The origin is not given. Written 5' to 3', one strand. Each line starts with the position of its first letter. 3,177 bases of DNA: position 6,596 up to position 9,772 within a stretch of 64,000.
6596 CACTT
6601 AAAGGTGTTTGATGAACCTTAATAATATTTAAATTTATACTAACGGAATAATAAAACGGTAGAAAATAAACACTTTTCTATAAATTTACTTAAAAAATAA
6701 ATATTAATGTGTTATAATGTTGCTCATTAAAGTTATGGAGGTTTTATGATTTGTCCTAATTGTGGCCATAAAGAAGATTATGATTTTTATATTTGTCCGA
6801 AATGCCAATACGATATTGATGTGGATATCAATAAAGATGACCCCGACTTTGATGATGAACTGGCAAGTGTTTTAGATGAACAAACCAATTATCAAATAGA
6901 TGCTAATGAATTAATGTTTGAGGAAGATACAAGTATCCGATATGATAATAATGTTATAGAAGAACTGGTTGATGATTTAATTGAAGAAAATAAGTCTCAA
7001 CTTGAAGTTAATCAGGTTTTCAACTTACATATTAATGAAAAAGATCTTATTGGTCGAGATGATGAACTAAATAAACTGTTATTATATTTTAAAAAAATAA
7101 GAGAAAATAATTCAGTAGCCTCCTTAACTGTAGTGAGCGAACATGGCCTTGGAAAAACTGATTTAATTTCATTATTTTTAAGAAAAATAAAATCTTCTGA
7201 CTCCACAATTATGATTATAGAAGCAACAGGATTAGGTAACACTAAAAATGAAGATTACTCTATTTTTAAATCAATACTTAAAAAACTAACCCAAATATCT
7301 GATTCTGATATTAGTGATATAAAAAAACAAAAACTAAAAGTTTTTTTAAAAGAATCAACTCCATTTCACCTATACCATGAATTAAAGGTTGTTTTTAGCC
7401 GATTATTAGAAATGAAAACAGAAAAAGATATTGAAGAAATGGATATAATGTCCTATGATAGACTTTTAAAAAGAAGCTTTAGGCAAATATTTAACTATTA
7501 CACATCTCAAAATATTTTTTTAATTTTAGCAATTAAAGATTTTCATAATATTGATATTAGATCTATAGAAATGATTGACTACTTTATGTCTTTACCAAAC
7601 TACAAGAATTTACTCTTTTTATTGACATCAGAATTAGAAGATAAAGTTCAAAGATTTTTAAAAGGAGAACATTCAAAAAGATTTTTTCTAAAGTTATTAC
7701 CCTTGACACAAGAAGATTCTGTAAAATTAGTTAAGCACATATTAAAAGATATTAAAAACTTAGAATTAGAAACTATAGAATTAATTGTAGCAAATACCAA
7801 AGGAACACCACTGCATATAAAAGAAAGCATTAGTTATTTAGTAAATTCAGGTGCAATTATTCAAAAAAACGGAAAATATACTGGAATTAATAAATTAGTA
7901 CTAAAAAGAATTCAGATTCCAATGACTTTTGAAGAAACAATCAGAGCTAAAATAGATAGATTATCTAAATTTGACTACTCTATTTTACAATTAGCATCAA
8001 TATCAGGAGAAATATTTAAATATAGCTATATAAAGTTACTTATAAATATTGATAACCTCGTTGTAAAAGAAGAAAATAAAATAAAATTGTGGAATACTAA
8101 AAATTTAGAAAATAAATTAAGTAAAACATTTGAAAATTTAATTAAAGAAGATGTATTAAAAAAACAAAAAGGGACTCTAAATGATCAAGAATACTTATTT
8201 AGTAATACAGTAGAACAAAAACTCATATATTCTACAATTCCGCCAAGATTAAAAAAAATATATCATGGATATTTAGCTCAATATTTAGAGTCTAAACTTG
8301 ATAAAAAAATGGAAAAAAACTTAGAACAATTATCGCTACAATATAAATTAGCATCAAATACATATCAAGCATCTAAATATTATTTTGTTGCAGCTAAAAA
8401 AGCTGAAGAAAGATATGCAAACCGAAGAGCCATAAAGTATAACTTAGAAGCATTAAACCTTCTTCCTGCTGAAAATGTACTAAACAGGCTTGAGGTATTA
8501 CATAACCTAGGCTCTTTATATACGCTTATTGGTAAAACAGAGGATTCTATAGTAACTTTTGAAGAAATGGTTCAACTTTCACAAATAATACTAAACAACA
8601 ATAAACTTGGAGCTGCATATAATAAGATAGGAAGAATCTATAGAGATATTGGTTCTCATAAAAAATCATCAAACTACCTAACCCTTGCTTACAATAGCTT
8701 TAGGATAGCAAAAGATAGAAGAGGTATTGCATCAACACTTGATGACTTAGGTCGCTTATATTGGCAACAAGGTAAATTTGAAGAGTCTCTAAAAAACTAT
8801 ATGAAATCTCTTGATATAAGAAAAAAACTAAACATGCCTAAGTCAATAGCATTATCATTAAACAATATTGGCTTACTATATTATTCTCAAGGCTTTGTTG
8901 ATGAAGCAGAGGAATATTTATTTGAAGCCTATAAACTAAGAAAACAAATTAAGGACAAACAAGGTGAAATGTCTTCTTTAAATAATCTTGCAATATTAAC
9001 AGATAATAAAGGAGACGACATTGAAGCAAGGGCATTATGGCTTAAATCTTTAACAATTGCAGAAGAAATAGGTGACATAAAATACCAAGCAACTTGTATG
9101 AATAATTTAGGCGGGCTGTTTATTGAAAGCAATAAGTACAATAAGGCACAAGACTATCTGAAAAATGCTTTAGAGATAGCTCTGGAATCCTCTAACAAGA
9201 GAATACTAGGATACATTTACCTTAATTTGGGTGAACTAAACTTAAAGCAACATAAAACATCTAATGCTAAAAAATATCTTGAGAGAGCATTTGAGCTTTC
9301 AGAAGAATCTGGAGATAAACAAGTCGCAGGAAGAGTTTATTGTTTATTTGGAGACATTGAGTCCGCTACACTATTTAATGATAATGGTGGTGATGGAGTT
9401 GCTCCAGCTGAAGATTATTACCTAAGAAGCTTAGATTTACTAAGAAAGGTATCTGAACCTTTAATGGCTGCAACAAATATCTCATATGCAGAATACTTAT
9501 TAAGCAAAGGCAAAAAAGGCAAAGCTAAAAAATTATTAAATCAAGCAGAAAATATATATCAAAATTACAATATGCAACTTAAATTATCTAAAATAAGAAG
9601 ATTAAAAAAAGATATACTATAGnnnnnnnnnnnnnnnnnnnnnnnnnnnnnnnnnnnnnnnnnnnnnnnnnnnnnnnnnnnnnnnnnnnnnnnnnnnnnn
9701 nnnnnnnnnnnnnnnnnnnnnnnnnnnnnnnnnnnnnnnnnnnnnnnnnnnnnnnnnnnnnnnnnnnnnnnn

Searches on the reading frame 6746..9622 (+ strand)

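Call 30: search_protein_families(library=pfam, proteins=[window:6746-9622:+], max_evalue=0.0001)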
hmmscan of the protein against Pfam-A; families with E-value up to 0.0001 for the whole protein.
window:6746-9622:+ (958 aa): 13 families
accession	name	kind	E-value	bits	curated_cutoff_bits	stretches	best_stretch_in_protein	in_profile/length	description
PF13424.12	TPR_12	-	1.3e-43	147.5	30.1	3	623-694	4-77/77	Tetratricopeptide repeat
PF13374.12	TPR_10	-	2.5e-29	100.9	27.5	1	662-695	2-35/42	Tetratricopeptide repeat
PF13181.12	TPR_8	-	3.6e-18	64.6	25.7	0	667-693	6-32/34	Tetratricopeptide repeat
PF17874.7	TPR_MalT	-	2.9e-17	63.4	45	2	671-855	10-194/336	MalT-like TPR region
PF07719.23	TPR_2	-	1.4e-15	56.4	27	0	664-692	3-31/34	Tetratricopeptide repeat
PF00515.34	TPR_1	-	4.9e-13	48.7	27.8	0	668-692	7-31/34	Tetratricopeptide repeat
PF13176.12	TPR_7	-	6.3e-11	41.9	27.9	0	786-816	3-33/36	Tetratricopeptide repeat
PF24885.1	TPR_NPHP3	-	1.5e-09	38.1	100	1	613-747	90-228/239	Nephrocystin-3 TPR domain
PF13191.12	AAA_16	-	1.7e-07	32.4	32.6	1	101-291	2-166/167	AAA ATPase domain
PF14938.12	SNAP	-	1.7e-06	28.2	25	0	616-692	49-124/282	Soluble NSF attachment protein, SNAP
PF10516.15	SHNi-TPR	-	6.1e-06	26.1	21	0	675-696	14-35/38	SHNi-TPR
PF13428.12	TPR_14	-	6.3e-06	26.8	23.5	0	825-854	4-33/44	Tetratricopeptide repeat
PF12862.13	ANAPC5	-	3.4e-05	24.3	23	0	794-859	10-75/91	Anaphase-promoting complex subunit 5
